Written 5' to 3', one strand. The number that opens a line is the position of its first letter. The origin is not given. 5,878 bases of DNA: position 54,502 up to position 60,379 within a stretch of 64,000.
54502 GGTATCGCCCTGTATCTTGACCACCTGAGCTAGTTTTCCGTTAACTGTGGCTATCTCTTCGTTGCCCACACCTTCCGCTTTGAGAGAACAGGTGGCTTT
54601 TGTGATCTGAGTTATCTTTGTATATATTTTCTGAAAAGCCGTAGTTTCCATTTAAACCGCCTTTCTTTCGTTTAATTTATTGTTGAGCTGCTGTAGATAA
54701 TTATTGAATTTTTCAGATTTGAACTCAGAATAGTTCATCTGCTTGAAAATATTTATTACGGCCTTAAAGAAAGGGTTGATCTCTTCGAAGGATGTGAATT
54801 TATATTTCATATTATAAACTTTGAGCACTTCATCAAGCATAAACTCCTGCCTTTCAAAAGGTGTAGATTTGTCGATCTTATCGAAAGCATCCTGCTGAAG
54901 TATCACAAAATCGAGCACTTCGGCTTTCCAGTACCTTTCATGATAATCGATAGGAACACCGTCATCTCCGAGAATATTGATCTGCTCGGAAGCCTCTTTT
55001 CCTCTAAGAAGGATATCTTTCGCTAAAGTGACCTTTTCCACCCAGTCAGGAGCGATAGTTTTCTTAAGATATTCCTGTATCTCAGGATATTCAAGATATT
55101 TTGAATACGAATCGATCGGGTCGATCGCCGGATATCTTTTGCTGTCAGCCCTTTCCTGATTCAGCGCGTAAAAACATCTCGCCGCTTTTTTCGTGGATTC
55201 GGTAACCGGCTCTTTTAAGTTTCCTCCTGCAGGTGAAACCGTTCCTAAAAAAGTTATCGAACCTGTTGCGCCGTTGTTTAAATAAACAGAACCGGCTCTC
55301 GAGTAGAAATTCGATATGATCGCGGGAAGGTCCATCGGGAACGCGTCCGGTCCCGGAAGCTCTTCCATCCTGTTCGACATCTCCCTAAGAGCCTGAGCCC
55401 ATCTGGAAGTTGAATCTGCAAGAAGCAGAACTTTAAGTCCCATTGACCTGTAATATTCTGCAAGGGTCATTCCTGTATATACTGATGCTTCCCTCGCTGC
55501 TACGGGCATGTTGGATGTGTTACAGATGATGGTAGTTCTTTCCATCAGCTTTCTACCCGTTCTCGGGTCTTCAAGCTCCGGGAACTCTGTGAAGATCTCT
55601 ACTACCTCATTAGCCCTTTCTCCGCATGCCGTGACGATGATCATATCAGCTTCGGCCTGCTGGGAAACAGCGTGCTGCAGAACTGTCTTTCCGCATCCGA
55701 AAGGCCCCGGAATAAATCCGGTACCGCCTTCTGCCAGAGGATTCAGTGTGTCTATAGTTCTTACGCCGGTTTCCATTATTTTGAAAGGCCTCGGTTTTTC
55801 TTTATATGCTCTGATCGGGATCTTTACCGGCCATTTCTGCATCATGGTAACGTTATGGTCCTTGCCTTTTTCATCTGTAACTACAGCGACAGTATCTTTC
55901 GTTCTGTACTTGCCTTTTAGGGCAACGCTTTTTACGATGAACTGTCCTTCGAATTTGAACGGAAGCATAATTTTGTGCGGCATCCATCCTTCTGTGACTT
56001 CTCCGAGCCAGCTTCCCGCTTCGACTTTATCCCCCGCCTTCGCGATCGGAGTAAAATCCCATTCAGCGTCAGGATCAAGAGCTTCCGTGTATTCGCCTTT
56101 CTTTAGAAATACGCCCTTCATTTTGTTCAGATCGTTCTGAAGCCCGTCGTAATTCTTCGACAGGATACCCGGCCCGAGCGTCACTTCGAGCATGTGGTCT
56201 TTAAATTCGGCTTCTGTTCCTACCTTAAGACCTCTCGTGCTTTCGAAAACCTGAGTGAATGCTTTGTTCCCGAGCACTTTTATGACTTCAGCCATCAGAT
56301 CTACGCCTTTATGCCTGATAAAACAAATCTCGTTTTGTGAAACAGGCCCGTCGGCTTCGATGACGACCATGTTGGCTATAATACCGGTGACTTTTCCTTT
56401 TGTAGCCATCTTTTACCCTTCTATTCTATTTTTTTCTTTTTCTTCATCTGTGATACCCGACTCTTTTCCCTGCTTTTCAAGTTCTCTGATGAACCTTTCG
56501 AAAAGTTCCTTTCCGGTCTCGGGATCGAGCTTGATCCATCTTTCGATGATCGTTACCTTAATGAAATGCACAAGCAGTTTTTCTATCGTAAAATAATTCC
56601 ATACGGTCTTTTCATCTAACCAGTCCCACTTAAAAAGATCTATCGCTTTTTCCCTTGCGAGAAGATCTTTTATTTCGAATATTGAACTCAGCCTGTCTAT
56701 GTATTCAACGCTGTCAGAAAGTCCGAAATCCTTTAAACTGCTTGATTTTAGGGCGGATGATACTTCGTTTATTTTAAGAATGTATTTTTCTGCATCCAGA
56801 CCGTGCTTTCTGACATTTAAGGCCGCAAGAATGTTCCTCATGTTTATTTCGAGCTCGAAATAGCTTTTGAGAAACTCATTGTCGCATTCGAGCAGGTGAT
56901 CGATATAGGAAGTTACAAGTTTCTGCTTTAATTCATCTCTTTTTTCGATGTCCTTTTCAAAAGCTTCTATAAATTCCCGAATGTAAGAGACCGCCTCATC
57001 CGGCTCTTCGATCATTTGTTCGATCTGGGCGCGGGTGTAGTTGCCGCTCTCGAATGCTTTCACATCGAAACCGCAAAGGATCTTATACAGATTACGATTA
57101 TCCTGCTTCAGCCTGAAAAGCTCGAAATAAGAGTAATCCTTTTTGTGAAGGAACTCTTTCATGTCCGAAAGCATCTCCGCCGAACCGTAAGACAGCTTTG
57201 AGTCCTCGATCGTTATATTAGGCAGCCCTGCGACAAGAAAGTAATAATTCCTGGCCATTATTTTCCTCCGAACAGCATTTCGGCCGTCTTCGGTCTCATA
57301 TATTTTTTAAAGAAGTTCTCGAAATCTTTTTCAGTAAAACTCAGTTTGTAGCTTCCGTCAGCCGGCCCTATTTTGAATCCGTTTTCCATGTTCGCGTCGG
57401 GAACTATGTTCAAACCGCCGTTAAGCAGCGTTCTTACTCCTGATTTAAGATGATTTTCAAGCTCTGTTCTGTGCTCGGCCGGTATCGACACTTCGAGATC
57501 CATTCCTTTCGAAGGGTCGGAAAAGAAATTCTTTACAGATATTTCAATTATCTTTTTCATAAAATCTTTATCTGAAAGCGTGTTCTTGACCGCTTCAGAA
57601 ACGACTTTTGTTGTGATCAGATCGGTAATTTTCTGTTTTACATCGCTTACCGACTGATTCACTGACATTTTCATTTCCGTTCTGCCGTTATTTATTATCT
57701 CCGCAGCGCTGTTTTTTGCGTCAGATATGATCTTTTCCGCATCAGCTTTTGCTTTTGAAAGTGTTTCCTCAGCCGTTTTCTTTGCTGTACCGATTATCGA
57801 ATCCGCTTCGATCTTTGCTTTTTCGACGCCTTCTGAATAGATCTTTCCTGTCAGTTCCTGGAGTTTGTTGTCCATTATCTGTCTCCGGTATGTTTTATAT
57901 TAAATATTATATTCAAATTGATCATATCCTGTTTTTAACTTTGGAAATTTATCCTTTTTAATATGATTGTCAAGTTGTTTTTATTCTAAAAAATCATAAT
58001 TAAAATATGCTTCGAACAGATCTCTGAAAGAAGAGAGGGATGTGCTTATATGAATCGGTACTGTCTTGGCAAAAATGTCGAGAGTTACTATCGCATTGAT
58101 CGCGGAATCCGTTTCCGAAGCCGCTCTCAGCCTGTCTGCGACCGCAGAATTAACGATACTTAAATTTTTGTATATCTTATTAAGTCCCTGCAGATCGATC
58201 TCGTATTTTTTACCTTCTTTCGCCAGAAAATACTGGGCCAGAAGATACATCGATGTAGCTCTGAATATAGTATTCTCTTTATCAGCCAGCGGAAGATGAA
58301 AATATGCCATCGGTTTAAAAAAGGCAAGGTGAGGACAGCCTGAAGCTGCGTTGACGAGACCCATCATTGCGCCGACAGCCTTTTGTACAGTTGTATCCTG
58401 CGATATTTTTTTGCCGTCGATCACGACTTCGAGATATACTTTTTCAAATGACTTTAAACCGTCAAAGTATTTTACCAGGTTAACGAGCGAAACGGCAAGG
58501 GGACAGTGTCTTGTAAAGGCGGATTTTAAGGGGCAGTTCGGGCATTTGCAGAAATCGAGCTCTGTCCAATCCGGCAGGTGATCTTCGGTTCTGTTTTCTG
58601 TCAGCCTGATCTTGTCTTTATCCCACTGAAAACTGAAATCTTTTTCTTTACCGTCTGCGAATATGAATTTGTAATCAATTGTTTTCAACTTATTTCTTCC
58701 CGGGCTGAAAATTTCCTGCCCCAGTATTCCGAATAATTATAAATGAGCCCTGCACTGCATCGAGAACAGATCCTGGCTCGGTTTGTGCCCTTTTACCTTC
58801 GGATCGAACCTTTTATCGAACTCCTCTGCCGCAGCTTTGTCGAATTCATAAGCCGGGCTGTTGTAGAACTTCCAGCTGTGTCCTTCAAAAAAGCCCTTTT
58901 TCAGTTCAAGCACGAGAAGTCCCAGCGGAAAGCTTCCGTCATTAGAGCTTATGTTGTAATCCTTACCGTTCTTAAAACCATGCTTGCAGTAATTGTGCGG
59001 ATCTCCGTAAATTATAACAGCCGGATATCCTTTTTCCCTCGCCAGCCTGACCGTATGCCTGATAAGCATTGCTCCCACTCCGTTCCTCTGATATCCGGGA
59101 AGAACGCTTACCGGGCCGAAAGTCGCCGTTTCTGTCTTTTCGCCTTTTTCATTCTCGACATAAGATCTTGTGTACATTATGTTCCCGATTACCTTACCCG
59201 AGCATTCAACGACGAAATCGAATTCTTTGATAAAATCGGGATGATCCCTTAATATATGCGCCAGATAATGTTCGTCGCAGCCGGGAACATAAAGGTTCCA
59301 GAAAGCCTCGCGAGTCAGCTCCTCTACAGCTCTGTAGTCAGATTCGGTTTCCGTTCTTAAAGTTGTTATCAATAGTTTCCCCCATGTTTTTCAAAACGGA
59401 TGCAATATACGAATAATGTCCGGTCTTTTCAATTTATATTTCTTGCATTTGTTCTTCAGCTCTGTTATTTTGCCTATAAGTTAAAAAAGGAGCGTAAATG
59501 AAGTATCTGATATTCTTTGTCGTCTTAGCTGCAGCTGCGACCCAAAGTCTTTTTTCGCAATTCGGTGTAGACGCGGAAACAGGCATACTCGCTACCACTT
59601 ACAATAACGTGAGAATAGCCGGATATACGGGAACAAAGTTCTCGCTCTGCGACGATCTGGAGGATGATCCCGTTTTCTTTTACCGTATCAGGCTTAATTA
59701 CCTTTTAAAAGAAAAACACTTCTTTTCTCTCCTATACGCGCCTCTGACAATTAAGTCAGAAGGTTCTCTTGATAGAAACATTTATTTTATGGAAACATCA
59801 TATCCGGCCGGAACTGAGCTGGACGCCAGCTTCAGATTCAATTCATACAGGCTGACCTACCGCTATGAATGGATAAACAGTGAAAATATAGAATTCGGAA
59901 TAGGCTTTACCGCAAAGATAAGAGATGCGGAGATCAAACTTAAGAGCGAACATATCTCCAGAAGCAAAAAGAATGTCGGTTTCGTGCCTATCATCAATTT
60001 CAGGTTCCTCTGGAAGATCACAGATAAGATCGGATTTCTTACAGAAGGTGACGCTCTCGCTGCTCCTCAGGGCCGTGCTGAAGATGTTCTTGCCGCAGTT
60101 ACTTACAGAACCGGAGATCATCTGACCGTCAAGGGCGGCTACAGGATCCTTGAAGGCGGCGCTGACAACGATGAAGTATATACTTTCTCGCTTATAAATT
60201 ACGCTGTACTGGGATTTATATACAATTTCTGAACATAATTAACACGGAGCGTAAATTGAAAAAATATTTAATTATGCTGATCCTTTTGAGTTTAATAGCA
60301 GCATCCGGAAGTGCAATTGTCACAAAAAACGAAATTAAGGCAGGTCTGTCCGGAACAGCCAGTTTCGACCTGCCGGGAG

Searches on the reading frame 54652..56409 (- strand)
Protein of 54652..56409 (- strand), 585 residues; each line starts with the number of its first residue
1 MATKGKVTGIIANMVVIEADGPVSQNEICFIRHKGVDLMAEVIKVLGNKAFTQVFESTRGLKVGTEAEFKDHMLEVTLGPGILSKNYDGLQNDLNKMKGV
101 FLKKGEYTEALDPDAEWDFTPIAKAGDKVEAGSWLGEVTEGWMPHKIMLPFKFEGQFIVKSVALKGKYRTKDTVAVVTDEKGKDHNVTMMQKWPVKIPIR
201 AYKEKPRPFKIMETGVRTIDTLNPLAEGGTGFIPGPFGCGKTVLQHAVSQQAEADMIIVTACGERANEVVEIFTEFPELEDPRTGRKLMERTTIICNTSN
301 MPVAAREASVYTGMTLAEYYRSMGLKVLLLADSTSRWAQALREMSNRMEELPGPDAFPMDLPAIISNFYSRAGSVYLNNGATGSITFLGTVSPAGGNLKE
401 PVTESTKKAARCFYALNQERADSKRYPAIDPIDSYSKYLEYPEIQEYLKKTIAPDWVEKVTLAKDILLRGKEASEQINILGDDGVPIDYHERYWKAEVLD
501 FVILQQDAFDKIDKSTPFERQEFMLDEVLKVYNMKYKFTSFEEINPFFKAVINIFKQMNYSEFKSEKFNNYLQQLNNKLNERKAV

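Call 21: find_related_loci(query=window:54652-56409:-, collection=genome_contigs, flank=10000)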
Query window:54652-56409:- (585 aa) in genome_contigs; peptide patterns used: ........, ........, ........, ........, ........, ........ (x = any residue, [..] = any of these).
599 stretches matched a pattern (row limit reached: there are more); 591 encode a relative of the query (tblastn E <= 1e-3); the best 80 are kept; 80 distinct loci.
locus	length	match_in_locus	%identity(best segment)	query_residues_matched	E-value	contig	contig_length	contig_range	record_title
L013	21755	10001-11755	86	1-585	0e+0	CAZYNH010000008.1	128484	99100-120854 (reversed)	MAG TPA_asm: uncultured Bacteroidia bacterium isolate binchicken_co168_316 genome assembly, contig: NODE_139_length_1284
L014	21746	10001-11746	76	3-584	0e+0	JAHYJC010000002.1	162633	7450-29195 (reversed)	MAG: Lentimicrobium sp. isolate KA12 NODE_20_length_162633_cov_13.696879, whole genome shotgun sequence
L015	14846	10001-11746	75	3-584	0e+0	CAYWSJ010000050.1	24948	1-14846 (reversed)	MAG TPA_asm: uncultured Bacteroidales bacterium isolate binchicken_co13_419 genome assembly, contig: NODE_2553_length_24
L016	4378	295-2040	75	1-582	0e+0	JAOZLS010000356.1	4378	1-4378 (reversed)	MAG: Bacteroidales bacterium isolate GMC10.metabat2.88 NODE_32386_length_4378_cov_7.435346, whole genome shotgun sequenc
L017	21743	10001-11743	75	3-583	0e+0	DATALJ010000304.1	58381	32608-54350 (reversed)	MAG TPA_asm: Bacteroidales bacterium isolate SMAG_U6961 k141_864566, whole genome shotgun sequence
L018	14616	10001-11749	75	1-583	0e+0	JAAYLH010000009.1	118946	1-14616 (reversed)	MAG: Bacteroidales bacterium isolate AS15tlH2ME_224 5023_AS15, whole genome shotgun sequence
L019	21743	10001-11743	75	3-583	0e+0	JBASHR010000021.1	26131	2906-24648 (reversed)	MAG: Bacteroidales bacterium isolate MFD13481_ilm_asm_bin22 k127_108751, whole genome shotgun sequence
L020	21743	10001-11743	75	3-583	0e+0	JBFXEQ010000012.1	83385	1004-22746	MAG: Bacteroidales bacterium isolate CA_2019_TPIn_12 NODE_993_length_83385_cov_7.679670_TPIn, whole genome shotgun seque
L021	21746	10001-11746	75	3-584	0e+0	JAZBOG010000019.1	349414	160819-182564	MAG: Bacteroidales bacterium isolate bin.717 k117_4432424, whole genome shotgun sequence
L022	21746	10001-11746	75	3-584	0e+0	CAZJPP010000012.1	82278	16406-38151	MAG TPA_asm: uncultured Lentimicrobium sp. isolate SRP192927_co3_92 genome assembly, contig: NODE_436_length_82278_cov_4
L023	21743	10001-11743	74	3-583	0e+0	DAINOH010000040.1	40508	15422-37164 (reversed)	MAG TPA_asm: Draconibacterium sp. isolate CTOTU7588 NODE_1773_length_40508_cov_7.122958, whole genome shotgun sequence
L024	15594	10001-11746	74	1-582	0e+0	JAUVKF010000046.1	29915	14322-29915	MAG: Chlorobiota bacterium isolate CSMAG_473 CSMAG_473_k141_2402846_length_29915_cov_18.8525, whole genome shotgun seque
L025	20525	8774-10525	74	1-584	0e+0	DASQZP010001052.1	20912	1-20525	MAG TPA_asm: Bacteroidales bacterium isolate SMAG_U11095 k141_154827, whole genome shotgun sequence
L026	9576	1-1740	76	4-583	0e+0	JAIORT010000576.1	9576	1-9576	MAG: Bacteroidales bacterium isolate SMBSF25 20074_Bin_6_contigs_1_c_000000000790, whole genome shotgun sequence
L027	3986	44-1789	75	3-584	0e+0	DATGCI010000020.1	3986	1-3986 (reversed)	MAG TPA_asm: bacterium isolate SMAG_U9644 k141_2149, whole genome shotgun sequence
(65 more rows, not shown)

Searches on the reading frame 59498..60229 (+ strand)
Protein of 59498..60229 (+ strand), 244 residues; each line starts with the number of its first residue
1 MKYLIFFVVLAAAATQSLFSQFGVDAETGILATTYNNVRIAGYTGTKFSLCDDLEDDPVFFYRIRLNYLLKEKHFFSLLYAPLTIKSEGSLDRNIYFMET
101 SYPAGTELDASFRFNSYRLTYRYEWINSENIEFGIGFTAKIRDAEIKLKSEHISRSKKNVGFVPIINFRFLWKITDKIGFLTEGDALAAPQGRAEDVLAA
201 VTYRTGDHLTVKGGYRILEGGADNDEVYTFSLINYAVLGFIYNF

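Call 47: search_protein_families(library=ncbifam, proteins=[window:59498-60229:+], max_evalue=0.01)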
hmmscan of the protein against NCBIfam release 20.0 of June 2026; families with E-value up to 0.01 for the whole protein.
window:59498-60229:+ (244 aa): 1 family
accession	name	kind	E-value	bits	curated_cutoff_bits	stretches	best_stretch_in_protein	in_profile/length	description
TIGR04219.1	OMP_w_GlyGly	subfamily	4.2e-06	26.2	105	1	7-223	6-212/234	TIGR04219 family outer membrane beta-barrel protein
